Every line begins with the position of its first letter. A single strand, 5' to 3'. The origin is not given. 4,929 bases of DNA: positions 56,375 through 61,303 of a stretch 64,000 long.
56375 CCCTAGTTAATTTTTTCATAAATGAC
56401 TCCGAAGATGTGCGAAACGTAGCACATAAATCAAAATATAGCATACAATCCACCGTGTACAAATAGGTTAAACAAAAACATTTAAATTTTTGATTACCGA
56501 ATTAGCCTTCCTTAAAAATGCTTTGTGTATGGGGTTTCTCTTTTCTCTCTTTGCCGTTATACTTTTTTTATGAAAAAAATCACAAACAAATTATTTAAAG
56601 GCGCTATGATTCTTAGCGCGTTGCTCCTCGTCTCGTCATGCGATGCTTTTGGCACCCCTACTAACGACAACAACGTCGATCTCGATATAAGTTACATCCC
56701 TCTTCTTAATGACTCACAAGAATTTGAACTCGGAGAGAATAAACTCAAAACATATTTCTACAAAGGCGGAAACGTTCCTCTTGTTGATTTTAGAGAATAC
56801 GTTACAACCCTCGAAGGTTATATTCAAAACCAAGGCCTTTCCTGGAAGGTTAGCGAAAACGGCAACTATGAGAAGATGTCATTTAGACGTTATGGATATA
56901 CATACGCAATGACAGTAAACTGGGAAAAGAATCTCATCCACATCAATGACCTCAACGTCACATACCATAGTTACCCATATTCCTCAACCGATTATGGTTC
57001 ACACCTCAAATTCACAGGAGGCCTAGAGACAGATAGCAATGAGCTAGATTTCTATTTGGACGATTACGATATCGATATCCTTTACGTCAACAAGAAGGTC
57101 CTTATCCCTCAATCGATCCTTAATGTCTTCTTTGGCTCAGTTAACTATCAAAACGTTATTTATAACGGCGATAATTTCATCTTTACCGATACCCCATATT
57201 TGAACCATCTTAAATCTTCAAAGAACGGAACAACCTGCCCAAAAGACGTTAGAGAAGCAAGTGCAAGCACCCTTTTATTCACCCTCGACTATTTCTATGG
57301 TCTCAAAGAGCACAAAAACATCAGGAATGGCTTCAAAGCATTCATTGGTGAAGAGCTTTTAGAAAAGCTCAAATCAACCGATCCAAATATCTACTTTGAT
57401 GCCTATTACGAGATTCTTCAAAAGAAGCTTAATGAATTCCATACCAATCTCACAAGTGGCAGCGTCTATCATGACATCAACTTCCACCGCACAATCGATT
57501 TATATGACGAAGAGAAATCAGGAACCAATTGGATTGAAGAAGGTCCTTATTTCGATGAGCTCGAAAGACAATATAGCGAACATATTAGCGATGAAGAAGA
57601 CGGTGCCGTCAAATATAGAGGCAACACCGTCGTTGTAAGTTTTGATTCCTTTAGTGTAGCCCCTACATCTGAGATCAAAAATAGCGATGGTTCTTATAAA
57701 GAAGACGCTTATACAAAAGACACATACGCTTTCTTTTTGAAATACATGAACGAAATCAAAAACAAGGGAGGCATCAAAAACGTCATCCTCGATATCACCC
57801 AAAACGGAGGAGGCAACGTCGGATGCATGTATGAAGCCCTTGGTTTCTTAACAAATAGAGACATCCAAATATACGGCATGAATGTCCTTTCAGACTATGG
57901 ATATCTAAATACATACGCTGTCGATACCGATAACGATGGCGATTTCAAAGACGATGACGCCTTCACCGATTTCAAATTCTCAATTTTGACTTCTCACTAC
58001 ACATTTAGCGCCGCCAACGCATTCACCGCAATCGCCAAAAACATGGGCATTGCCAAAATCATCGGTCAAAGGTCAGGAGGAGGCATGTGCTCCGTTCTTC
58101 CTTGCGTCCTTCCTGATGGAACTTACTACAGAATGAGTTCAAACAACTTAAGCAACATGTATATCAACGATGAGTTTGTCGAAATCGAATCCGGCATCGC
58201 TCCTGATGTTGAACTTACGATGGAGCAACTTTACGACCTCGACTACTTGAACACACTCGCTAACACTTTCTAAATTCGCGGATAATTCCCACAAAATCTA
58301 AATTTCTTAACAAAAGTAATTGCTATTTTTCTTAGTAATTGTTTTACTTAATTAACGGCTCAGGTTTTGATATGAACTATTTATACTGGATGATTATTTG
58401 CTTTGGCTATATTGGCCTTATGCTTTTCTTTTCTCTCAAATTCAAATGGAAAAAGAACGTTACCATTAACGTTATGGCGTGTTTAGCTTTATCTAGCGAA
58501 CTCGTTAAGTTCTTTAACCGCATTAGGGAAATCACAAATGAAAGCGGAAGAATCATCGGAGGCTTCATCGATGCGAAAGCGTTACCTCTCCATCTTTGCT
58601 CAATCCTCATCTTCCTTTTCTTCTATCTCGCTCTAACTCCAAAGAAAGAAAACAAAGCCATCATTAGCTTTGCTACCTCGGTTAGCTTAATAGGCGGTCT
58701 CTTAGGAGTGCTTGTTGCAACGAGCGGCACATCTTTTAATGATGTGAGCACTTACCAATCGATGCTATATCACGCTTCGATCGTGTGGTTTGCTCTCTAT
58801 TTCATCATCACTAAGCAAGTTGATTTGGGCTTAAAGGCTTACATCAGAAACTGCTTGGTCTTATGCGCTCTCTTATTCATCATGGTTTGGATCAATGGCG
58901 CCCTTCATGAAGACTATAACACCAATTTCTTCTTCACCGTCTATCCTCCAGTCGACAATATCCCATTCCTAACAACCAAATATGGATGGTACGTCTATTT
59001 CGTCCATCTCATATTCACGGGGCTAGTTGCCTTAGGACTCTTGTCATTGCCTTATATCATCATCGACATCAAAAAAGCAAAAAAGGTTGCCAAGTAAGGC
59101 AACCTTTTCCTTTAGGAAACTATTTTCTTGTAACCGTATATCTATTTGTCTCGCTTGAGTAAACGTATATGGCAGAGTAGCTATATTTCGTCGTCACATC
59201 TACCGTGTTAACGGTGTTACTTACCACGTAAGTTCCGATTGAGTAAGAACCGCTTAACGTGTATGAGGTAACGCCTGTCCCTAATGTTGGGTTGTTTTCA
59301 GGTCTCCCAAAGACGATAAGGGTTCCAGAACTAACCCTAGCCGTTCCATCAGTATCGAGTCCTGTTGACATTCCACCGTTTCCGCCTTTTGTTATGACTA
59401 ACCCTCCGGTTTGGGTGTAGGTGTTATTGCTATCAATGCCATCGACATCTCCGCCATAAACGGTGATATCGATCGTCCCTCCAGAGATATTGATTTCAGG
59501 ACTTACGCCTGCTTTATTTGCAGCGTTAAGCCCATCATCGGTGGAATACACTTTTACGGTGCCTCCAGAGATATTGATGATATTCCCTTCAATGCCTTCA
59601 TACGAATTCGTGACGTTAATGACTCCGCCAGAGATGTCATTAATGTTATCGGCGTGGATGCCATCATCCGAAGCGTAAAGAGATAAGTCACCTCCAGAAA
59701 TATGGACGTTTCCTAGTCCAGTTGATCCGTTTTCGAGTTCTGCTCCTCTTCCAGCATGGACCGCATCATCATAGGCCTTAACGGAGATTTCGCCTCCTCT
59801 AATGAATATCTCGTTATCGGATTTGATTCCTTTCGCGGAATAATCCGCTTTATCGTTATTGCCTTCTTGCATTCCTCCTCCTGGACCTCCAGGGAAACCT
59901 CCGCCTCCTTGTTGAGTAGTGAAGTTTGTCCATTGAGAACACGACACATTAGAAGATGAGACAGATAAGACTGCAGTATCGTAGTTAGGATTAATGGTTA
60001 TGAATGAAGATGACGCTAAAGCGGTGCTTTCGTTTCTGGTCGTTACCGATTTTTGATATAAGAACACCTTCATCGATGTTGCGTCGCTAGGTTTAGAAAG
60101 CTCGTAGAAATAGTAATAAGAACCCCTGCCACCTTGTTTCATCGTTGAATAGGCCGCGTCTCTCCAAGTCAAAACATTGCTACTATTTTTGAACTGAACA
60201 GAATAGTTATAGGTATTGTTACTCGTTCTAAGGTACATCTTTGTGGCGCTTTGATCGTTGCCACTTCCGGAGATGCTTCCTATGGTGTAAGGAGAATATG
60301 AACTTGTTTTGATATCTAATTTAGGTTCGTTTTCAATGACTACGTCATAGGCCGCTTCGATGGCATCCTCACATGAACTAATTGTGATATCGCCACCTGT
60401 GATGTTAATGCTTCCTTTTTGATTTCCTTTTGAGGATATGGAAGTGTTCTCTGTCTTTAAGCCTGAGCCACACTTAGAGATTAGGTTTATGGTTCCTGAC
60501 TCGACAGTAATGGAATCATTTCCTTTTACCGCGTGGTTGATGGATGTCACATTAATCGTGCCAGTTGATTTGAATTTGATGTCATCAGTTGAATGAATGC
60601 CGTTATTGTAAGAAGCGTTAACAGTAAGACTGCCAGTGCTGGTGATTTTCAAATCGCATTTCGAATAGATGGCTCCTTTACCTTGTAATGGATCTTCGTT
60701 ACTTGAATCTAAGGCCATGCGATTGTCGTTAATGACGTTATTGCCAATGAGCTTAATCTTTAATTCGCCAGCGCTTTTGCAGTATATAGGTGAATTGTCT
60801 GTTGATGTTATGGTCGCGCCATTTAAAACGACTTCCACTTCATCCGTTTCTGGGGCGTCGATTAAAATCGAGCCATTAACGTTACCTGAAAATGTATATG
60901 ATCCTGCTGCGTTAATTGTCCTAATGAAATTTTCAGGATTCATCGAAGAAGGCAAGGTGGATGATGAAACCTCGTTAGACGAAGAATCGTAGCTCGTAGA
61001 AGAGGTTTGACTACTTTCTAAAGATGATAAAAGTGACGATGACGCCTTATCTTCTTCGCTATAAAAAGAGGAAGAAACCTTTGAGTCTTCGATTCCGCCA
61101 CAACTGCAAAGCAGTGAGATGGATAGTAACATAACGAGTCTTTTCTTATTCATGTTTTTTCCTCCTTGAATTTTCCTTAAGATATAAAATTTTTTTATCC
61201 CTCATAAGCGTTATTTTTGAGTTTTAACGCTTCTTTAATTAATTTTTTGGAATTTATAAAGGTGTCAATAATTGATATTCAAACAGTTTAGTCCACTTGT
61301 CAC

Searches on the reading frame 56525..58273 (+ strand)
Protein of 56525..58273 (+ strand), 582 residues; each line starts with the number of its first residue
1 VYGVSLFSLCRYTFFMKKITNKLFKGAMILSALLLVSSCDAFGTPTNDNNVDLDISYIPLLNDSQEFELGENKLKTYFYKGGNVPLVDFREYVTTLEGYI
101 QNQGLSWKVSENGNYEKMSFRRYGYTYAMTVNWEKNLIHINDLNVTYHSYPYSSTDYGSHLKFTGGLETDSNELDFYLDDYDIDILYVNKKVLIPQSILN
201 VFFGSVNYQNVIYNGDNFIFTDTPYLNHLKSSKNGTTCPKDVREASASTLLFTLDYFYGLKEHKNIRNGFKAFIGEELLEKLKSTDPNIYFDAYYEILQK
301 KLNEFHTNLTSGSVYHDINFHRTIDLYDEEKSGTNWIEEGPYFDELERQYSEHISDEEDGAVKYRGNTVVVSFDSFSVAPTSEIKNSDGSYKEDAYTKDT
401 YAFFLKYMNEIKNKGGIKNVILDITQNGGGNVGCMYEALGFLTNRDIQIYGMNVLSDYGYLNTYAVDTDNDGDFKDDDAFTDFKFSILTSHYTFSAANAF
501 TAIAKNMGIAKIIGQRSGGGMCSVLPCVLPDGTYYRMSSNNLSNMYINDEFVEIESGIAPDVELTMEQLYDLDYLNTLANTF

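Call 20: search_protein_families(library=pfam, max_evalue=0.00001, proteins=[window:56525-58273:+])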
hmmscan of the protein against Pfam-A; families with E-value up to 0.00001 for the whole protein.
window:56525-58273:+ (582 aa): 1 family
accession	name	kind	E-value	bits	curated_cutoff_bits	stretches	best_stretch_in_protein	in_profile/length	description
PF03572.23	Peptidase_S41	-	9e-16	58.3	24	1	399-563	13-164/165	Peptidase family S41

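Call 21: find_related_loci(query=window:56525-58273:+, collection=genome_contigs, flank=10000)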
Query window:56525-58273:+ (582 aa) in genome_contigs; peptide patterns used: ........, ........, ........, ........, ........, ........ (x = any residue, [..] = any of these).
89 stretches matched a pattern, but none encodes a relative of the query by tblastn (E <= 1e-3).

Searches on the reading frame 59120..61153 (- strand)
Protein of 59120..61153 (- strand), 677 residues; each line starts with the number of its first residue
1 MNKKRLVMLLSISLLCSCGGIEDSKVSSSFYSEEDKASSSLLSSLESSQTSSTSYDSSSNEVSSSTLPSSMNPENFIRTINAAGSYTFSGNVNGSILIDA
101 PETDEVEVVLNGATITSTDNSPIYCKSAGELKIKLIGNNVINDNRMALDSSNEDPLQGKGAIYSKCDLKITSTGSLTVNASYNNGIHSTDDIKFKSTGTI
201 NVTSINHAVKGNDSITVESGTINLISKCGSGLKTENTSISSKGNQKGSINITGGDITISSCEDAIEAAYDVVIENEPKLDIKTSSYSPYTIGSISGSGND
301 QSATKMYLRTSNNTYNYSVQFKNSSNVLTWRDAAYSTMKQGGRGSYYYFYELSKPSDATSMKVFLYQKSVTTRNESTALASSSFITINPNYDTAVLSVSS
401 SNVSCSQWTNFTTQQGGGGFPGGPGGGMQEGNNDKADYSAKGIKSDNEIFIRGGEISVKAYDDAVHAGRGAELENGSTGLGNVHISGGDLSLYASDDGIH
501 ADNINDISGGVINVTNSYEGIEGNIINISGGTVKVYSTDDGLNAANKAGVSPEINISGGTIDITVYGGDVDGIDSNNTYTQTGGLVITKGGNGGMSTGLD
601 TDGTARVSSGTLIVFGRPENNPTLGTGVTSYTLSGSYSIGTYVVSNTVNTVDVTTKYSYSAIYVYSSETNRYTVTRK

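Call 7: search_protein_families(library=pfam, max_evalue=10, proteins=[window:59120-61153:-])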
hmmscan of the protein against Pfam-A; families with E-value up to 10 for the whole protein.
window:59120-61153:- (677 aa): 4 families
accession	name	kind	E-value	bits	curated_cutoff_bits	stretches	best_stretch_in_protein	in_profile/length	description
PF14262.12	Cthe_2159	-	5.5e-64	216.4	25.8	4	79-299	6-206/262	Carbohydrate-binding domain-containing protein Cthe_2159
PF15766.10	DUF4695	-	0.063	13.9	27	1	32-72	61-101/105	Domain of unknown function (DUF4695)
PF10813.13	Herpesvir_UL11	-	0.13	12.5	21.2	1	502-520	13-31/32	Herpesvirus UL11 homologue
PF22199.2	FKBP26_IF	-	4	7.9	27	1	514-535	19-40/46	FKBP26, IF domain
